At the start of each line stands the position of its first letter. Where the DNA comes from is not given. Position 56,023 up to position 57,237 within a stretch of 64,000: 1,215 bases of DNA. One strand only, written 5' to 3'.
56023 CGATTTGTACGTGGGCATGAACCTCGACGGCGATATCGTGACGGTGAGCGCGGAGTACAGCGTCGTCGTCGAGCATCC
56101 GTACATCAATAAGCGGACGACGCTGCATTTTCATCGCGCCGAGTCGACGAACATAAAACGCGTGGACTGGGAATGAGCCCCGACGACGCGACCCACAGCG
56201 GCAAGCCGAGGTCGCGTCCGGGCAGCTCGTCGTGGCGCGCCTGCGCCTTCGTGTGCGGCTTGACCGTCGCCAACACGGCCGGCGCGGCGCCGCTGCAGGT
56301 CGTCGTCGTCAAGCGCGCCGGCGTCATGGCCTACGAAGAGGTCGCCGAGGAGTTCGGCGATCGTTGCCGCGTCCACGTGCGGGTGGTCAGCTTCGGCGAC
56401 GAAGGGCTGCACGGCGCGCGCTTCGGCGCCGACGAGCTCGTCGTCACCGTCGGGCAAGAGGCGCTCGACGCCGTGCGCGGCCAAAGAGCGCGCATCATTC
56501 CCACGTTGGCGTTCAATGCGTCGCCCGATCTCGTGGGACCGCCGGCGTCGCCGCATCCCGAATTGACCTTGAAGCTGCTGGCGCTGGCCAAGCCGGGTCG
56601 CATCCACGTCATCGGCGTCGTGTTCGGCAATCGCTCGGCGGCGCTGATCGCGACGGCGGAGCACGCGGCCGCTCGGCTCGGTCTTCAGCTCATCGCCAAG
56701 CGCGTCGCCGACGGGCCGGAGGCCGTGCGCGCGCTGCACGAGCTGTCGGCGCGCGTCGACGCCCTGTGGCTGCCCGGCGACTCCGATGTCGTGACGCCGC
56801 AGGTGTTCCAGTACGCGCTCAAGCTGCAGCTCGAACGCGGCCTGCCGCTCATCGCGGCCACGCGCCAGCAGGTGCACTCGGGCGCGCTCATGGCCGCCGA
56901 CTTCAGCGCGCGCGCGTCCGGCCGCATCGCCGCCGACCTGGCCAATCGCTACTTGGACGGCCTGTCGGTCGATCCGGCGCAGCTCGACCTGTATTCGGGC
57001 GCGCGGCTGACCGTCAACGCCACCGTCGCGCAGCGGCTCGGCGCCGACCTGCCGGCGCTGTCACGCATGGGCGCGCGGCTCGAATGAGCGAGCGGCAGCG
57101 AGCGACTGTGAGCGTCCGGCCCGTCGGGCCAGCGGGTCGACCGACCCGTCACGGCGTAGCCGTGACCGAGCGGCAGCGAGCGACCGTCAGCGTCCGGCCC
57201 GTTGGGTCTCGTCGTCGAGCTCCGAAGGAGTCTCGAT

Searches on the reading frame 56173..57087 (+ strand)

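Call 95: search_protein_families(library=pfam, proteins=[window:56173-57087:+], max_evalue=0.01)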
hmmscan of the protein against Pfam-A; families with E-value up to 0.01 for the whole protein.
window:56173-57087:+ (304 aa): 1 family
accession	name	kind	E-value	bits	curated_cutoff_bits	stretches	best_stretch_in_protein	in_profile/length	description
PF04392.18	ABC_sub_bind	-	1.4e-08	34.7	25.9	1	147-292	134-280/293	ABC transporter substrate binding protein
